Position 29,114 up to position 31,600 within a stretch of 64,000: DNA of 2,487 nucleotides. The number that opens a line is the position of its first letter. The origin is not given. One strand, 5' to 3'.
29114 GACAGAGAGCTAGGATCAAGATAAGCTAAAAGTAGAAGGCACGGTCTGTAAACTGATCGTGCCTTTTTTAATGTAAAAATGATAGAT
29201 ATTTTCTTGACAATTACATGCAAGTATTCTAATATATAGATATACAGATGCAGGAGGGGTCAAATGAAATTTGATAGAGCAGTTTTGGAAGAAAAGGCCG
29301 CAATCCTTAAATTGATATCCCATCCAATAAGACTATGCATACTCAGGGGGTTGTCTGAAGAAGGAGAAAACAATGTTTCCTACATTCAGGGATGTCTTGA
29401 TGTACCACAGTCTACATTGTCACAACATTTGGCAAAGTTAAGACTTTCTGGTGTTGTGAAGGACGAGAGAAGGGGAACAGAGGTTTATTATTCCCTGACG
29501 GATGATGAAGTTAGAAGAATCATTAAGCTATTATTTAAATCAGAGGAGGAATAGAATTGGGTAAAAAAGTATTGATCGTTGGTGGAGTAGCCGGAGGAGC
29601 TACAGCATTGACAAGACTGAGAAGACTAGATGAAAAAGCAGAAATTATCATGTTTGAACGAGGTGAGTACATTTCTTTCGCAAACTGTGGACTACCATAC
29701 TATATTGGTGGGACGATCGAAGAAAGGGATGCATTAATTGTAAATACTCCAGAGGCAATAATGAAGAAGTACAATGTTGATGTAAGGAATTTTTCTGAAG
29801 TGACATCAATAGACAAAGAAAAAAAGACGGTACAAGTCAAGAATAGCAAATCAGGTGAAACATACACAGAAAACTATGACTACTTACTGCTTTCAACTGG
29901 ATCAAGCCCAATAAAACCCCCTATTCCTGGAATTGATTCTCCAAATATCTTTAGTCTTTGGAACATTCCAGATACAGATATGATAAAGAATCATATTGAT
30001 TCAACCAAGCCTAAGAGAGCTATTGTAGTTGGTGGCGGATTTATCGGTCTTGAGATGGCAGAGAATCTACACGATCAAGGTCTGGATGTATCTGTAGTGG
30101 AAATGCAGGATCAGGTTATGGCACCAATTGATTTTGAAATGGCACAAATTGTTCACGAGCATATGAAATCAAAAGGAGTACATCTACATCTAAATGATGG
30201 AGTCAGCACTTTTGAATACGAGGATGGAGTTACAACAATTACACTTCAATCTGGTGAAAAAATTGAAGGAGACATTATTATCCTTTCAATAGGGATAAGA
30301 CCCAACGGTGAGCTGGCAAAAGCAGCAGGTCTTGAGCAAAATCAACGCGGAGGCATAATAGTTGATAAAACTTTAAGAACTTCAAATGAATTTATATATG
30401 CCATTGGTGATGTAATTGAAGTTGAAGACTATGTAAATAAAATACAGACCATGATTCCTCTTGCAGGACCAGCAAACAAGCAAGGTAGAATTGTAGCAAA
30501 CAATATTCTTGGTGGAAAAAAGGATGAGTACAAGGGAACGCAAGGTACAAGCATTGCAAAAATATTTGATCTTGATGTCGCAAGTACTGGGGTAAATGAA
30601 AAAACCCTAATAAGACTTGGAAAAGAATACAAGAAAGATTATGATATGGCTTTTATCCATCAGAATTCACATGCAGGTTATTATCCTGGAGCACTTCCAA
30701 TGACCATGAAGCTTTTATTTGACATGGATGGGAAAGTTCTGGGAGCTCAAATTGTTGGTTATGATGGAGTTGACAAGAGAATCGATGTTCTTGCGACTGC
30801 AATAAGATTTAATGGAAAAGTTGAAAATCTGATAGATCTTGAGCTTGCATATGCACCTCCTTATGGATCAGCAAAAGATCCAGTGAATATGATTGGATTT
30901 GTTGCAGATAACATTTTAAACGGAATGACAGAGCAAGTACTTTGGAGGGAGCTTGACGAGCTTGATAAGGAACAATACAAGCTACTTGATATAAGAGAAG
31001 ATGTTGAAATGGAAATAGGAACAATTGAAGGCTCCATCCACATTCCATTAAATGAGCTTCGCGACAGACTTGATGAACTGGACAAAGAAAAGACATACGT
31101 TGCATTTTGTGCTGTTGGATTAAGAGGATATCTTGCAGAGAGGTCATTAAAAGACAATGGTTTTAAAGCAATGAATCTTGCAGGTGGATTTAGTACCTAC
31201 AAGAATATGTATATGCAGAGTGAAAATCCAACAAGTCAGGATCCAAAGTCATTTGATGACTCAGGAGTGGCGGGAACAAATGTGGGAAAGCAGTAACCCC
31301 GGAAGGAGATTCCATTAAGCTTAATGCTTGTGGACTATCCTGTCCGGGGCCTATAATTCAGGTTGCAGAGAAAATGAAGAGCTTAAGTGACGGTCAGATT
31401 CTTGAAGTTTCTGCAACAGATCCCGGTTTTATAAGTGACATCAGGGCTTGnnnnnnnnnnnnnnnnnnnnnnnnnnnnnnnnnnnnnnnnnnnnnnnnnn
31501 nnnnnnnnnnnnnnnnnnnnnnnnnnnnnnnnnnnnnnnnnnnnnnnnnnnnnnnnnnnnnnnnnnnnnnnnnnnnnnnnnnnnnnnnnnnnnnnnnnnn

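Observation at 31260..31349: Candidate programmed -1 frameshift giving two isoforms of a CoA-persulfide reductase (without and with TusA-DsrE)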

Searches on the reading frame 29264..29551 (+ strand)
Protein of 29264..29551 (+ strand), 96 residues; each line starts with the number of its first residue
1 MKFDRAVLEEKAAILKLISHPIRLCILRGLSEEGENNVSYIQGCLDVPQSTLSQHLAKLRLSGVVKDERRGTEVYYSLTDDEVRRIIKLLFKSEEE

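Call 69: search_protein_families(library=ncbifam, proteins=[window:29264-29551:+])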
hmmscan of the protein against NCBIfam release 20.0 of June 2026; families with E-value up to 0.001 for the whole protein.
window:29264-29551:+ (96 aa): 11 families
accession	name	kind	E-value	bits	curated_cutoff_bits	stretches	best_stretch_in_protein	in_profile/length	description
NF033788.1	HTH_metalloreg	subfamily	5.6e-24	83.8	55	1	12-87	2-77/77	metalloregulator ArsR/SmtB family transcription factor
NF052532.1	TransRegPagRBaca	equivalog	1e-20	73.6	170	1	4-91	10-96/99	transcriptional repressor PagR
NF040642.1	sulf_sens_BigR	equivalog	1.5e-16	60.3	155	1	9-92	8-90/95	sulfite-sensing transcriptional repressor BigR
NF045707.1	Dbac_1936_reg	equivalog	2.6e-11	43.4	115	1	8-90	4-85/99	ArsR/SmtB-type metalloregulator TsoR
NF033789.1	repress_SdpR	subfamily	9.9e-11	41.4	100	1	15-89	2-75/79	autorepressor SdpR family transcription factor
NF041413.1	ArsR_Rv2640c_fam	equivalog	2.4e-10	40.8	155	1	11-89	32-112/118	Rv2640c family ArsR-like transcriptional regulator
NF007528.0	PRK10141.1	subfamily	1.1e-08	34.9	97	1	14-80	9-75/117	metalloregulator ArsR/SmtB family transcription factor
NF047906.1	CdPbTransRegCmtR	equivalog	3.6e-07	30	150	1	16-91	16-90/104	Cd(II)/Pb(II)-sensing metalloregulatory transcriptional regulator CmtR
TIGR01884.1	cas_HTH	subfamily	6.9e-05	22.3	60.2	1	24-75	145-197/202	CRISPR-associated CARF protein Csa3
NF053755.1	MsvR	equivalog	0.00025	20.8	220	1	15-68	7-59/236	transcriptional factor MsvR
NF005061.0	PRK06474.1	equivalog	0.00031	20.7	121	1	16-82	6-79/178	hypothetical protein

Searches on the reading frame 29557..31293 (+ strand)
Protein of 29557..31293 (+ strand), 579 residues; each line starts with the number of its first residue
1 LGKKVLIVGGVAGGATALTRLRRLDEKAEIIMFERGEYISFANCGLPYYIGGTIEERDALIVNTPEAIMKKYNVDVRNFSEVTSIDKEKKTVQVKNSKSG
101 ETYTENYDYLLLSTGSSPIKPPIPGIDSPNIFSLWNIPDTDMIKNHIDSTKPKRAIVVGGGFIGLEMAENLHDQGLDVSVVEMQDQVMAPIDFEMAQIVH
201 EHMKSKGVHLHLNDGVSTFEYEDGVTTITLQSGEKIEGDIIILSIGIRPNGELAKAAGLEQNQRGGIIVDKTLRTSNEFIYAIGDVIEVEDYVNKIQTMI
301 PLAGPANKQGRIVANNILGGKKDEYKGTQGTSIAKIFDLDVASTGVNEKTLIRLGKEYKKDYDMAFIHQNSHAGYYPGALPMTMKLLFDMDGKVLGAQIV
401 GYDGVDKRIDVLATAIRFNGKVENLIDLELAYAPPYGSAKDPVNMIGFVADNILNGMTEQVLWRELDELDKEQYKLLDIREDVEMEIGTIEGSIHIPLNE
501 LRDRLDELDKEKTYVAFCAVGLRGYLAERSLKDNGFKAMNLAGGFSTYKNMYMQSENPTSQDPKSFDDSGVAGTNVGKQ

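Call 4: search_protein_families(library=pfam, proteins=[window:29557-31293:+])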
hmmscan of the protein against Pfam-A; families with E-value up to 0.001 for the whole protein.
window:29557-31293:+ (579 aa): 12 families
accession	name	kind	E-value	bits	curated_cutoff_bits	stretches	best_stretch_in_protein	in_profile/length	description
PF07992.20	Pyr_redox_2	-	4.6e-66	223.6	26.1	1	3-305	1-286/291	Pyridine nucleotide-disulphide oxidoreductase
PF00070.33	Pyr_redox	-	3.9e-20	72.6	22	1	154-231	1-80/82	Pyridine nucleotide-disulphide oxidoreductase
PF13738.12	Pyr_redox_3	-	8e-14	52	30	1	67-284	89-305/305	Pyridine nucleotide-disulphide oxidoreductase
PF00581.25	Rhodanese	-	2e-13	51.1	22.2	1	467-550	7-101/102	Rhodanese-like domain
PF02852.28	Pyr_redox_dim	-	2.4e-13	50.7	25.3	1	334-437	4-103/110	Pyridine nucleotide-disulphide oxidoreductase, dimerisation domain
PF01266.30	DAO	-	1.6e-07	31.6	27.9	0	155-186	2-33/353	FAD dependent oxidoreductase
PF13450.12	NAD_binding_8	-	4.2e-07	30.6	21.9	0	157-187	1-31/68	NAD(P)-binding Rossmann-like domain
PF03486.20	HI0933_like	-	5.4e-06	26.5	50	0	154-187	2-35/244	HI0933-like protein Rossmann domain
PF01593.30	Amino_oxidase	-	3.2e-05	23.8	19.8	0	201-248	212-257/443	Flavin containing amine oxidoreductase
PF13434.12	Lys_Orn_oxgnase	-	0.00015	21.5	21.3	1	71-209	113-244/339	L-lysine 6-monooxygenase/L-ornithine 5-monooxygenase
PF13454.12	NAD_binding_9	-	0.00017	22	21.8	0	157-183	2-32/155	FAD-NAD(P)-binding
PF13241.12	NAD_binding_7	-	0.00024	22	22.1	0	151-184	6-39/104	Putative NAD(P)-binding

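Call 47: find_homologous_proteins(query=window:29557-31293:+, max_evalue=1e-150)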
Query window:29557-31293:+ (579 aa): 7989 proteins with E <= 1e-150 among 8000 candidates; the best 120 are listed.
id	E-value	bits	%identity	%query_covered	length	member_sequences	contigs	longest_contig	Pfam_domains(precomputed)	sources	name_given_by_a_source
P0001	0.0e+0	1295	100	100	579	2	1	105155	PF01266.31,PF13450.13,PF02852.29,PF07992.21,PF00070.34,PF00581.26,PF13738.13,PF03486.21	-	-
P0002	0.0e+0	1179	90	100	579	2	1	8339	PF01266.31,PF13450.13,PF02852.29,PF07992.21,PF00070.34,PF00581.26,PF13738.13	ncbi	-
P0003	0.0e+0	1173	89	100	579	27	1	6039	PF01266.31,PF13450.13,PF02852.29,PF07992.21,PF00070.34,PF00581.26,PF13738.13,PF03486.21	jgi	-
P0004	0.0e+0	1109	83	100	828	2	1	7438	PF01266.31,PF13450.13,PF02852.29,PF07992.21,PF00070.34,PF00581.26,PF02635.21,PF13738.13,PF13686.12,PF01206.23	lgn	-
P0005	0.0e+0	1105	83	100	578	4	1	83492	PF01266.31,PF13450.13,PF02852.29,PF07992.21,PF00070.34,PF00581.26,PF13738.13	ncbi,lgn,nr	ncbi:MAG: FAD-dependent oxidoreductase [Gudongella sp.]|nr:FAD-dependent oxidoreductase [Gudongella 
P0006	0.0e+0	1087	82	97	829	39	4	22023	PF13450.13,PF02852.29,PF07992.21,PF00070.34,PF00581.26,PF02635.21,PF13738.13,PF13686.12,PF01206.23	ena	-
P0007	0.0e+0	1077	81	97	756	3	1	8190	PF13450.13,PF02852.29,PF07992.21,PF00070.34,PF00581.26,PF13738.13,PF13686.12,PF01206.23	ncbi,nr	ncbi:MAG TPA: pyridine nucleotide-disulfide oxidoreductase, partial [Tissierellales bacterium]|nr:py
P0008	0.0e+0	1066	80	100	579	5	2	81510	PF13450.13,PF02852.29,PF07992.21,PF00070.34,PF00581.26,PF13738.13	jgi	jgi:NADPH-dependent 2,4-dienoyl-CoA reductase/sulfur reductase-like enzyme/rhodanese-related sulfurt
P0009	0.0e+0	1036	78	100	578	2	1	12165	PF13450.13,PF02852.29,PF07992.21,PF00070.34,PF00581.26,PF13738.13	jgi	-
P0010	0.0e+0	1028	77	100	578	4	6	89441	PF01266.31,PF01593.31,PF13450.13,PF02852.29,PF07992.21,PF00070.34,PF00581.26,PF13738.13,PF03486.21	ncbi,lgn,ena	-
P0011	0.0e+0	1027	78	100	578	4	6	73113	PF01266.31,PF13450.13,PF02852.29,PF07992.21,PF00070.34,PF00581.26,PF13738.13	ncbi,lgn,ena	-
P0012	0.0e+0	1025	78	100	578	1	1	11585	PF01266.31,PF13450.13,PF02852.29,PF07992.21,PF00070.34,PF00581.26,PF13738.13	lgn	-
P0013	2.4e-297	1005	76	100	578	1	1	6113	PF02852.29,PF07992.21,PF00070.34,PF00581.26,PF13738.13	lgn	-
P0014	7.1e-297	1004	76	100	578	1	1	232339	PF02852.29,PF07992.21,PF00070.34,PF00581.26,PF13738.13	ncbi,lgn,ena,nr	ncbi:MAG: FAD-dependent oxidoreductase [Gudongella sp.]|nr:FAD-dependent oxidoreductase [Gudongella 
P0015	1.1e-296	1003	75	97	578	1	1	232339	PF02852.29,PF07992.21,PF00070.34,PF00581.26,PF13738.13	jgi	-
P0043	8.0e-270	914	72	99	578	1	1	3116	PF13450.13,PF02852.29,PF07992.21,PF00070.34,PF00581.26,PF13738.13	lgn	-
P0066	9.8e-259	878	68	98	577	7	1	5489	PF01593.31,PF13450.13,PF02852.29,PF07992.21,PF00070.34,PF00581.26,PF13738.13,PF03486.21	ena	-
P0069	2.0e-258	877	70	98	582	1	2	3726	PF01266.31,PF13450.13,PF02852.29,PF07992.21,PF00070.34,PF00581.26,PF13738.13,PF03486.21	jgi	jgi:NADPH-dependent 2,4-dienoyl-CoA reductase/sulfur reductase-like enzyme/rhodanese-related sulfurt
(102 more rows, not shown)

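Call 49: find_encoding_contigs(protein=P0066, flank=1200, max_places=2)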
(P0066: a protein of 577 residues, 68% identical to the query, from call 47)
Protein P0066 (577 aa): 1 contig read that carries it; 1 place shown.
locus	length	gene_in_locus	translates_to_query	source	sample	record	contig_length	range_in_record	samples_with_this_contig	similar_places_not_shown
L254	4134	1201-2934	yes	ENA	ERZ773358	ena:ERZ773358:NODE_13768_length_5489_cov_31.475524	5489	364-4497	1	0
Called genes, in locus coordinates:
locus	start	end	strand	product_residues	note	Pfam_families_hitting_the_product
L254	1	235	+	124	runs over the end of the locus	-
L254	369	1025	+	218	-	PF01510:Amidase_2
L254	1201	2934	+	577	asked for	PF03486:HI0933_like (faint), PF07992:Pyr_redox_2, PF13450:NAD_binding_8 (faint), PF01593:Amino_oxidase (faint), PF13738:Pyr_redox_3, PF00070:Pyr_redox, PF02852:Pyr_redox_dim, PF00581:Rhodanese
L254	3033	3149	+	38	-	-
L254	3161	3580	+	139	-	PF02915:Rubrerythrin, PF21349:RUBY_RBDX (weak)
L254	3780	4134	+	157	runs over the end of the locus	PF17248:DUF5317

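Call 50: find_encoding_contigs(protein=P0069, flank=1200, max_places=2)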
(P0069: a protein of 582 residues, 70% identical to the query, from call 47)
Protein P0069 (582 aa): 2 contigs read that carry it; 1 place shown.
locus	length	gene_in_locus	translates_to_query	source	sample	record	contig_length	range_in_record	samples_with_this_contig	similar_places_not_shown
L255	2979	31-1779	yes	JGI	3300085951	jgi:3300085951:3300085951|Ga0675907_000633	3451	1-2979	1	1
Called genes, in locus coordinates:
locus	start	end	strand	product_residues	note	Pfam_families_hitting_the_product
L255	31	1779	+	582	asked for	PF01266:DAO (faint), PF03486:HI0933_like (faint), PF07992:Pyr_redox_2, PF13450:NAD_binding_8 (faint), PF13738:Pyr_redox_3, PF00070:Pyr_redox, PF02852:Pyr_redox_dim, PF00581:Rhodanese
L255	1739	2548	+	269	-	PF01206:TusA, PF13686:DrsE_2, PF02635:DsrE (weak)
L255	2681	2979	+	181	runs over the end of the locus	PF02915:Rubrerythrin, PF21349:RUBY_RBDX (weak)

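Call 51: find_encoding_contigs(protein=P0043, flank=1200, max_places=2)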
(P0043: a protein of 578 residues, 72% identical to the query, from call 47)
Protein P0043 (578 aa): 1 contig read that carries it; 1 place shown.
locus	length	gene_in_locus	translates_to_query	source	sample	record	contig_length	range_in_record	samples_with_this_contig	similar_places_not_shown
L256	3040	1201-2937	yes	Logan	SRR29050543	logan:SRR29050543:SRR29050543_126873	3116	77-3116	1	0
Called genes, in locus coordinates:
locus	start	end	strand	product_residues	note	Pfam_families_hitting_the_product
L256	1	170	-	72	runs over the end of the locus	PF11148:DUF2922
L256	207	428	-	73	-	PF07872:DUF1659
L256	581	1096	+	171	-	-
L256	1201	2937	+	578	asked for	PF07992:Pyr_redox_2, PF13450:NAD_binding_8 (faint), PF13738:Pyr_redox_3 (weak), PF00070:Pyr_redox, PF02852:Pyr_redox_dim, PF00581:Rhodanese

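Call 53: find_encoding_contigs(protein=P0008, flank=1000, max_places=2)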
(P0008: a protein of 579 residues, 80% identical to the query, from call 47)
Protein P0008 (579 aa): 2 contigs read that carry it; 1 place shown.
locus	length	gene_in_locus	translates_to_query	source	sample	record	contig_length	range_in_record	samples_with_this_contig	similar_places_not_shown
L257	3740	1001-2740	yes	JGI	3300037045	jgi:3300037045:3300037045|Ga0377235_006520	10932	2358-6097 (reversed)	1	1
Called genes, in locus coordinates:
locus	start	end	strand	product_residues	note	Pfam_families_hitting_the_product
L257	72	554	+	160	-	PF00210:Ferritin, PF02915:Rubrerythrin (weak)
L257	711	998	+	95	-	PF12840:HTH_20, PF01022:HTH_5 (weak)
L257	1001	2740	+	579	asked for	PF07992:Pyr_redox_2, PF13450:NAD_binding_8 (faint), PF13738:Pyr_redox_3, PF00070:Pyr_redox, PF02852:Pyr_redox_dim, PF00581:Rhodanese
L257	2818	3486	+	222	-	PF01206:TusA, PF02635:DsrE, PF13686:DrsE_2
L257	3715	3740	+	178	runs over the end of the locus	PF02915:Rubrerythrin, PF21349:RUBY_RBDX (weak)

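Call 54: find_encoding_contigs(protein=P0009, flank=1000, max_places=2)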
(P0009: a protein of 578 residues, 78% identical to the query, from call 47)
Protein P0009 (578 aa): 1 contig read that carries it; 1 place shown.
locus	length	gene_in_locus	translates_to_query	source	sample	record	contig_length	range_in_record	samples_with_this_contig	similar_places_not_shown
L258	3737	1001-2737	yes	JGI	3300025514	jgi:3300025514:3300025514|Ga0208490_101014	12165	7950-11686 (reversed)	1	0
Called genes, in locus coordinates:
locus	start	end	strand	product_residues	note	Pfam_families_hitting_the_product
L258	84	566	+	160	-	PF00210:Ferritin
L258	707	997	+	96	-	PF12840:HTH_20, PF01022:HTH_5 (weak)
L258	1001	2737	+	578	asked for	PF07992:Pyr_redox_2, PF13450:NAD_binding_8 (faint), PF13738:Pyr_redox_3, PF00070:Pyr_redox, PF02852:Pyr_redox_dim, PF00581:Rhodanese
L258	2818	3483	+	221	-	PF01206:TusA, PF13686:DrsE_2, PF02635:DsrE (weak)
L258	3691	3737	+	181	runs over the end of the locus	PF02915:Rubrerythrin, PF21349:RUBY_RBDX (weak)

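Call 63: find_encoding_contigs(protein=P0004, flank=300, max_places=1)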
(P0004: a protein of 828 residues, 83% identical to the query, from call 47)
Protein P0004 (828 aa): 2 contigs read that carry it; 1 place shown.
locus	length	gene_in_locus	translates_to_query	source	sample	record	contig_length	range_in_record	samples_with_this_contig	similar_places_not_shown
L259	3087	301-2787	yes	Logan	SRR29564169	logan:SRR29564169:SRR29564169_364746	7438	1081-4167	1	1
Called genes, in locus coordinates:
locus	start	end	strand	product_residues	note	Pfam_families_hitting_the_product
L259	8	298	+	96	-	PF12840:HTH_20, PF01022:HTH_5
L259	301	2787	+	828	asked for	PF07992:Pyr_redox_2, PF13738:Pyr_redox_3, PF00070:Pyr_redox, PF02852:Pyr_redox_dim, PF00581:Rhodanese, PF01206:TusA, PF13686:DrsE_2, PF02635:DsrE (weak), +2 more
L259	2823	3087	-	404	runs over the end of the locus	PF07995:GSDH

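Call 64: find_encoding_contigs(protein=P0006, flank=300, max_places=1)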
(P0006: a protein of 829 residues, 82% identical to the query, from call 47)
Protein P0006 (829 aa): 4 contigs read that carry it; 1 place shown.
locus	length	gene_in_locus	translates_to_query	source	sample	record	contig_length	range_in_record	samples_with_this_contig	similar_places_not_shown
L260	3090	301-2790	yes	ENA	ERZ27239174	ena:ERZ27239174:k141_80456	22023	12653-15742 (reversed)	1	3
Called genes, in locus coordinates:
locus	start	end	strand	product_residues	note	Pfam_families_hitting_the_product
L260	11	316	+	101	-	PF12840:HTH_20 (weak), PF01022:HTH_5 (weak)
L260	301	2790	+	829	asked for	PF07992:Pyr_redox_2, PF13738:Pyr_redox_3 (weak), PF00070:Pyr_redox, PF02852:Pyr_redox_dim, PF00581:Rhodanese, PF01206:TusA, PF13686:DrsE_2, PF02635:DsrE, +1 more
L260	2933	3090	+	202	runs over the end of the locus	PF02915:Rubrerythrin, PF21349:RUBY_RBDX (weak)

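Call 69: search_protein_families(library=ncbifam, proteins=[window:29557-31293:+])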
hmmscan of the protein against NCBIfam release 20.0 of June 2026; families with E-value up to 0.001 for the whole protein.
window:29557-31293:+ (579 aa): 78 families (the best 25 are shown)
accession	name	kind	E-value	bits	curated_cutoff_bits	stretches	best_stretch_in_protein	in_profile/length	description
TIGR03385.1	CoA_CoA_reduc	equivalog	1.1e-156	522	578.8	1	4-447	1-439/439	CoA-disulfide reductase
NF007123.0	PRK09564.1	equivalog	6.4e-119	397.5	458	1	3-450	1-443/444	CoA-disulfide reductase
NF010037.0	PRK13512.1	equivalog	1.9e-118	396.1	394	1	3-450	2-437/438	CoA-disulfide reductase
NF046103.1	NOXase_Strep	equivalog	6.1e-69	233.1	600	1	4-445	1-436/442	H2O-forming NADH oxidase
TIGR02374.1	nitri_red_nirB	equivalog_domain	5.7e-56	190.4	578.35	1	8-348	4-332/794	nitrite reductase large subunit NirB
NF045765.1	PhenlGlyoxDHPadH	equivalog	5.5e-54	183.6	475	1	4-345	4-336/416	NADH-dependent phenylglyoxylate dehydrogenase subunit epsilon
NF003437.0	PRK04965.1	equivalog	2.5e-45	155.1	392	1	1-319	1-301/378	NADH:flavorubredoxin reductase NorW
TIGR01350.1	lipoamide_DH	equivalog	7.4e-45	153.5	408.8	1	67-426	97-434/461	dihydrolipoyl dehydrogenase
NF042949.2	3PPDioc_HcaD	equivalog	9.1e-44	149.7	450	1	3-323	2-311/386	3-phenylpropionate/cinnamic acid dioxygenase ferredoxin--NAD(+) reductase subunit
TIGR02053.1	MerA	equivalog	4.7e-39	134.7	454.45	1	67-432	96-439/465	mercury(II) reductase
NF003585.0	PRK05249.1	equivalog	1.2e-37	129.6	465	1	86-432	119-443/464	Si-specific NAD(P)(+) transhydrogenase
NF011565.0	PRK14989.1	subfamily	1.8e-36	125.6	883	1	28-346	31-335/847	nitrite reductase large subunit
NF004943.0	PRK06292.2-1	equivalog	2.4e-36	125.5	432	1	87-428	113-437/456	dihydrolipoyl dehydrogenase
NF007286.0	PRK09754.1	equivalog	1.6e-33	116.1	447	1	3-319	4-308/400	phenylpropionate dioxygenase ferredoxin reductase subunit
NF041682.1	ant_diox_AndAa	equivalog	1.6e-31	109.4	650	1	4-327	5-318/406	anthranilate 1,2-dioxygenase system ferredoxin--NAD(+) reductase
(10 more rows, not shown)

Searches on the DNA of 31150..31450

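Call 68: search_rna_families(source=window, start=31150, end=31450, threshold=evalue, max_evalue=1)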
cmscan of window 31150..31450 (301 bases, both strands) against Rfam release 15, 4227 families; matches with E-value up to 1: 1.
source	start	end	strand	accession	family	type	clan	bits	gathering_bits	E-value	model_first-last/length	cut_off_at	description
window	31258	31381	+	RF02191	TCL6_1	Gene; lncRNA;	-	15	60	0.46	1-113/113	no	T-cell leukemia/lymphoma 6 conserved region 1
